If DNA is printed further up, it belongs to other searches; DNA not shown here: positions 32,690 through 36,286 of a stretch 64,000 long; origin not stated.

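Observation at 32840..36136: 1098-aa OmpA-anchored surface protein built from C-x2-G-Y/F-x6-C modules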

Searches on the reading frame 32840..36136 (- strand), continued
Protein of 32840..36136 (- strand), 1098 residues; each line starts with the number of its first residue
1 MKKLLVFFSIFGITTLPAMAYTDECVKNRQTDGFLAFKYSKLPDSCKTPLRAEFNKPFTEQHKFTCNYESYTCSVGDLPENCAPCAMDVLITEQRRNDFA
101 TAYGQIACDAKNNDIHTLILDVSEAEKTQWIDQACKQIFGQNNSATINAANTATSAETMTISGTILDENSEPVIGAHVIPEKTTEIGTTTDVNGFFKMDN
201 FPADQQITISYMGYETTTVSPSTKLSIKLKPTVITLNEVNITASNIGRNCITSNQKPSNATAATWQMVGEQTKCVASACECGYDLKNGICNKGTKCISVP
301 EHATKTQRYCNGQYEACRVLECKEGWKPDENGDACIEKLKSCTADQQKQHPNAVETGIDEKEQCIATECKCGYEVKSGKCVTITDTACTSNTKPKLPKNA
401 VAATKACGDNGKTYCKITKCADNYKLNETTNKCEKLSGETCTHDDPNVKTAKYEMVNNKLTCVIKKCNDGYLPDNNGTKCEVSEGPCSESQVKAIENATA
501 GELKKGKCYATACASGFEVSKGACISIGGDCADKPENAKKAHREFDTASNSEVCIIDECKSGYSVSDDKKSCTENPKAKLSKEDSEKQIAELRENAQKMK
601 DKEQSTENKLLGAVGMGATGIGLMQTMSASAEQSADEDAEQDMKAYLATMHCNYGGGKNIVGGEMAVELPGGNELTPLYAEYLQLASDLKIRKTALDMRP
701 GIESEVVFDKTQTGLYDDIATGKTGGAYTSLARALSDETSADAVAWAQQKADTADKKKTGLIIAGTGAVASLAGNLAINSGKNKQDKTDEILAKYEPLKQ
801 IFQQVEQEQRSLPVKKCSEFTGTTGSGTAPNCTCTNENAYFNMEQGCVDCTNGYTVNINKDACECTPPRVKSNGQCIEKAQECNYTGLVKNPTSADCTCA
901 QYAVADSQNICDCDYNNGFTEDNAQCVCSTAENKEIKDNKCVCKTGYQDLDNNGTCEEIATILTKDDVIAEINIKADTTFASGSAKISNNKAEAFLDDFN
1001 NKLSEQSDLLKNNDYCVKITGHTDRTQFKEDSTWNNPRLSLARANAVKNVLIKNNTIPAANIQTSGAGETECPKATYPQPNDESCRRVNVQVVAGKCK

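Call 41: fold_search(model_id=the predicted structure, library=pdb)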
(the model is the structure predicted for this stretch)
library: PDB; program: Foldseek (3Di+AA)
matches with E <= 10: 489; with E <= 0.001: 68
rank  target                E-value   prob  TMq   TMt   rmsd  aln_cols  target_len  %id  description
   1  9hfj                  5.5e-07  1.00  0.07  0.85   1.4        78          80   41  Crystal structure of the NTE domain of SusCdex (BT3090) dextran transporter (released 2025-11-26)
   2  6ytc_MODEL_1_A        5.1e-06  1.00  0.07  0.72   7.8        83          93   29  Solution NMR structure of the isolated NTE domain of BT1762-63 levan transporter (released 2020-07-08)
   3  3wpw_A                1.2e-05  1.00  0.09  0.60   3.7       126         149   22  Structure of PomBc5, a periplasmic fragment of PomB from Vibrio (released 2014-09-10)
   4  3s03_A                1.7e-05  1.00  0.10  0.64   5.3       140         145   16  The crystal structure of the periplasmic domain of Helicobacter pylori MotB (residues 97-256, P43). (released 2012-03-14)
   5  3s0h_C                1.9e-05  1.00  0.10  0.60   3.2       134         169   18  The crystal structure of the periplasmic domain of Helicobacter pylori MotB (residues 90-256). (released 2012-03-14)
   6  6jfw_A                2.2e-05  1.00  0.10  0.66   4.1       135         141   24  Crystal structure of PA0833 periplasmic domain from Pseudomonas aeruginosa reveals an unexpected enlarged peptidoglyca (released 2019-03-20)
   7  3td5_A                4.0e-05  1.00  0.08  0.60   4.9       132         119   22  Crystal structure of OmpA-like domain from Acinetobacter baumannii in complex with L-Ala-gamma-D-Glu-m-DAP-D-Ala-D-Ala (released 2011-10-26)
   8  3s0y_A                4.2e-05  1.00  0.10  0.51   3.9       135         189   18  The crystal structure of the periplasmic domain of MotB (residues 64-256). (released 2012-03-14)
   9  5u1h_C                4.7e-05  1.00  0.09  0.62   5.1       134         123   23  Crystal structure of the C-terminal peptidoglycan binding domain of OprF (PA1777) from Pseudomonas aeruginosa (released 2017-01-11)
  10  3s0h_B                5.3e-05  1.00  0.10  0.60   3.5       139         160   19  The crystal structure of the periplasmic domain of Helicobacter pylori MotB (residues 90-256). (released 2012-03-14)
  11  3s03_D                5.6e-05  1.00  0.10  0.69   4.9       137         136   16  The crystal structure of the periplasmic domain of Helicobacter pylori MotB (residues 97-256, P43). (released 2012-03-14)
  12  9ljk_A                5.6e-05  1.00  0.10  0.61   3.7       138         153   22  Structure of the periplasmic domain of MotS from Bacillus subtilis (released 2025-02-26)
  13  2k1s_MODEL_1_A        5.9e-05  1.00  0.09  0.55   4.0       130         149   24  Solution NMR structure of the folded C-terminal fragment of YiaD from Escherichia coli. Northeast Structural G (released 2008-05-13)
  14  3s0y_B                6.2e-05  1.00  0.10  0.58   3.9       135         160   16  The crystal structure of the periplasmic domain of MotB (residues 64-256). (released 2012-03-14)
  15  3s0h_A                6.9e-05  1.00  0.10  0.59   3.9       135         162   17  The crystal structure of the periplasmic domain of Helicobacter pylori MotB (residues 90-256). (released 2012-03-14)
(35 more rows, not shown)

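Call 61: find_encoding_contigs(protein=P0002, flank=10000, max_places=2)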
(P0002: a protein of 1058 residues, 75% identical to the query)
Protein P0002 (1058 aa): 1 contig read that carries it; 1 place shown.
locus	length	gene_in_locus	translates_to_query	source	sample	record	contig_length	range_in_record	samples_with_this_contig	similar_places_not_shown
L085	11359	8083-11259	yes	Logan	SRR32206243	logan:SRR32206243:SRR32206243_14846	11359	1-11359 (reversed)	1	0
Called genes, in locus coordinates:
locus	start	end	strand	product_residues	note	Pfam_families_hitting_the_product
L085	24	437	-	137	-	-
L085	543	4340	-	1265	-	-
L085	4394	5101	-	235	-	-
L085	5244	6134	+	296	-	-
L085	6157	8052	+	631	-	-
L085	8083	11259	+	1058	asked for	PF13620:CarboxypepD_reg, PF13715:CarbopepD_reg_2, PF00691:OmpA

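Call 68: find_homologous_proteins(query=P0093, max_evalue=1e-20)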
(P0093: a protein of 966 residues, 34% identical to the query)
Query P0093 (966 aa): 76 proteins with E <= 1e-20 among 5943 candidates.
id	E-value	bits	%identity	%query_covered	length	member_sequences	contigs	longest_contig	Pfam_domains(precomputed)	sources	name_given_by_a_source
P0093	0.0e+0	2168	100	100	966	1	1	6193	PF00015.27,PF00672.31,PF13715.13,PF18947.6,PF21671.3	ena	-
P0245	5.3e-196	671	61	52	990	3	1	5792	PF00691.26,PF13715.13,PF13620.13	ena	-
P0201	2.9e-166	573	47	65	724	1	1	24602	PF13715.13,PF21671.3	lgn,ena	-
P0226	1.7e-140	488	53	52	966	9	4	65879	PF00691.26,PF13715.13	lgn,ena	-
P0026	3.1e-114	401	36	54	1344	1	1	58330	PF00691.26,PF21671.3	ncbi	-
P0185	3.0e-75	272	52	25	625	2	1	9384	PF13715.13,PF13620.13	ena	-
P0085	2.2e-71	259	53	25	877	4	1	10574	PF00691.26,PF13715.13,PF13620.13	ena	-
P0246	7.0e-71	257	53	25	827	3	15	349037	PF00691.26,PF13715.13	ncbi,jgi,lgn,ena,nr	ncbi:MAG: hypothetical protein E7009_03045 [Alphaproteobacteria bacterium]|nr:hypothetical protein [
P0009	5.0e-66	241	38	45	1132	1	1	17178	PF00691.26,PF12662.14,PF13620.13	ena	-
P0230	2.1e-63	233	32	46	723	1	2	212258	PF13715.13,PF13620.13,PF21671.3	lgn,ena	-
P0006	3.4e-63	232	44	33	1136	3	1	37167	PF00691.26,PF13715.13,PF13620.13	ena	-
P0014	1.1e-61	227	36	48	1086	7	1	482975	PF00691.26,PF13715.13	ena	-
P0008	6.0e-61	225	36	48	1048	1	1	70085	PF00691.26,PF12662.14,PF13715.13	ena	-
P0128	6.8e-56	208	27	57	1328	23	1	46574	PF21671.3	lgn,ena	-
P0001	1.4e-55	207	34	54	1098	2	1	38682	PF00691.26,PF13715.13,PF13620.13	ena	-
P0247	2.5e-55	206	25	50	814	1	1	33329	PF13715.13,PF21671.3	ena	-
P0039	4.2e-55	205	33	59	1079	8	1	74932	PF00691.26,PF13715.13,PF13620.13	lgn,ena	-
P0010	1.6e-54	203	33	59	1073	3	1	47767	PF00691.26,PF13715.13,PF13620.13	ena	-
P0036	2.5e-53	199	35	28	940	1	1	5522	PF00691.26,PF13715.13,PF13620.13,PF21671.3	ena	-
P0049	1.6e-50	190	32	29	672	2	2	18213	PF13715.13,PF13620.13,PF21671.3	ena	-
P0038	3.1e-50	189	27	77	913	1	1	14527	PF00691.26,PF13715.13,PF13620.13,PF21671.3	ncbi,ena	-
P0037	1.7e-48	183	27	72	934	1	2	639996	PF00691.26,PF13715.13,PF13620.13,PF21671.3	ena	-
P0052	3.4e-48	182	29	52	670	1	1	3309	PF13715.13,PF13620.13,PF21671.3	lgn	-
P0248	1.6e-47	180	32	39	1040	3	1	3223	PF00691.26,PF13715.13,PF13620.13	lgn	-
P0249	1.1e-46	177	42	17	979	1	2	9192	PF00691.26,PF13715.13,PF13620.13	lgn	-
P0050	1.1e-45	174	36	43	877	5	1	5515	PF00691.26,PF13715.13,PF13620.13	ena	-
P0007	5.3e-45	172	26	70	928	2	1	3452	PF00691.26,PF13715.13,PF13620.13,PF21671.3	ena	-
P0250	3.5e-42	162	33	19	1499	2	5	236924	PF13715.13,PF13620.13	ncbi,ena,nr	ncbi:MAG: carboxypeptidase-like regulatory domain-containing protein [Alphaproteobacteria bacterium]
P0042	8.4e-42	161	34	44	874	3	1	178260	PF00691.26,PF13715.13,PF13620.13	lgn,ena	-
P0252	4.2e-39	152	32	43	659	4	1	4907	PF13715.13,PF13620.13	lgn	-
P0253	9.0e-38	148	34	43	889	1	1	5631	PF00691.26,PF13715.13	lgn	-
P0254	9.6e-38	148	43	19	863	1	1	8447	PF00691.26,PF13715.13,PF13620.13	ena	-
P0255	9.6e-38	148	43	19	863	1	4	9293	PF00691.26,PF13715.13,PF13620.13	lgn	-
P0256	4.5e-36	142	41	19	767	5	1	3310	PF00691.26,PF13715.13,PF13620.13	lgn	-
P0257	5.2e-36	142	34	42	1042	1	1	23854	PF00691.26,PF13715.13,PF13620.13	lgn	-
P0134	4.9e-35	139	40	19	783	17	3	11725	PF00691.26,PF13715.13,PF13620.13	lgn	-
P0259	1.0e-34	138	39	17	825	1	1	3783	PF00691.26,PF13715.13,PF13620.13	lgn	-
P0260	3.4e-34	136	27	57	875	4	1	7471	PF21671.3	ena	-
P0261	7.4e-34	135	33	36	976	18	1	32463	PF00691.26,PF13715.13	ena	-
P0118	1.4e-33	134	35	39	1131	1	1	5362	PF00691.26,PF13715.13,PF13620.13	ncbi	-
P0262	1.9e-32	130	42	15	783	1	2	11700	PF00691.26,PF13715.13,PF13620.13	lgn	-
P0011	2.8e-32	130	43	19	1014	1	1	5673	PF00691.26,PF13715.13,PF13620.13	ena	-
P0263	5.2e-32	129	40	16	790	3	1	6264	PF00691.26,PF13715.13,PF13620.13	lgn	-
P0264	7.0e-32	128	35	23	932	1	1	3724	PF00691.26,PF13715.13,PF13620.13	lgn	-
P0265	2.0e-31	127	31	41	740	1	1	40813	PF13715.13,PF13620.13,PF21671.3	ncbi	-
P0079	2.5e-31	126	46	19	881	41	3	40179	PF00691.26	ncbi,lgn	-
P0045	4.4e-31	126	31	41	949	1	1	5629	PF00691.26,PF13715.13,PF13620.13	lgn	-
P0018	5.5e-31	125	32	41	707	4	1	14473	PF13715.13,PF13620.13,PF21671.3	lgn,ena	-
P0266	9.4e-31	125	35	23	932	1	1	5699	PF00691.26,PF13715.13,PF13620.13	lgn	-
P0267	9.9e-31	125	35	23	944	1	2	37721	PF00691.26,PF13715.13,PF13620.13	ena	-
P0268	3.8e-30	123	35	23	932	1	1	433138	PF00691.26,PF13715.13,PF13620.13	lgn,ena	-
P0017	5.9e-30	122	30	41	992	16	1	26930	PF00691.26,PF13715.13,PF13620.13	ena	-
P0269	6.9e-30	122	35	30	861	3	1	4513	PF00691.26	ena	-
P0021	2.7e-29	120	37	30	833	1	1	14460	PF00691.26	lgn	-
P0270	2.9e-29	120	35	23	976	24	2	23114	PF00691.26,PF13715.13,PF13620.13,PF21671.3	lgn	-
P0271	3.3e-29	119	35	23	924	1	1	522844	PF00691.26,PF13715.13,PF13620.13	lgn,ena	-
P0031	3.6e-29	119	40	19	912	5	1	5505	PF00691.26,PF13715.13,PF13620.13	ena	-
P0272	4.0e-29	119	35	23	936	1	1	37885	PF00691.26,PF13715.13,PF13620.13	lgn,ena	-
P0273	4.0e-29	119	35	23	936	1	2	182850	PF00691.26,PF13715.13,PF13620.13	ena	-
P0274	5.5e-29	119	35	23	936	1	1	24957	PF00691.26,PF13715.13,PF13620.13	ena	-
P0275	6.8e-29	118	35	23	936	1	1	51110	PF00691.26,PF13715.13,PF13620.13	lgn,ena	-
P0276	2.4e-28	117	35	23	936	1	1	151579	PF00691.26,PF13715.13,PF13620.13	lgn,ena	-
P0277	2.5e-28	117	35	23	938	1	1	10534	PF00691.26,PF13715.13,PF13620.13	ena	-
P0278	2.9e-28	116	35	23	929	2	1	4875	PF00691.26,PF13715.13,PF13620.13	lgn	-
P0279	3.7e-28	116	35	23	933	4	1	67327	PF00691.26,PF13715.13,PF13620.13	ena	-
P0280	4.8e-28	116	35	23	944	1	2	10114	PF00691.26,PF13715.13,PF13620.13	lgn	-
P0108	1.3e-26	111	33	38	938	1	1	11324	PF00691.26,PF13715.13,PF13620.13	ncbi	-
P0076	1.1e-21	95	34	36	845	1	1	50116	PF00691.26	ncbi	-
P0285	2.1e-21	94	29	33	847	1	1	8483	PF00691.26,PF13715.13,PF13620.13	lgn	-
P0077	5.9e-21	92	33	36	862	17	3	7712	PF00691.26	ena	-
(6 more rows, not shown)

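Call 79: find_encoding_contigs(protein=P0001, flank=1000, max_places=3)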
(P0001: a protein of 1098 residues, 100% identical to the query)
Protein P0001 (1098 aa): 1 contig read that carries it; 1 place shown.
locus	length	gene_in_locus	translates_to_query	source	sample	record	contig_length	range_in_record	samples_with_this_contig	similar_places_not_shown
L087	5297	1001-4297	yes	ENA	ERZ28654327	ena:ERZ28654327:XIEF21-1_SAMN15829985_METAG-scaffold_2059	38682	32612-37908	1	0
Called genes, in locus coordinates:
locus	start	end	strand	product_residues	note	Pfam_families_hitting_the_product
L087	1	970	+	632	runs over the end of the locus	-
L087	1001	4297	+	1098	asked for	PF13620:CarboxypepD_reg, PF13715:CarbopepD_reg_2, PF00691:OmpA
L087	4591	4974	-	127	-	PF00411:Ribosomal_S11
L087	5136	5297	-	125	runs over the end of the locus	PF00416:Ribosomal_S13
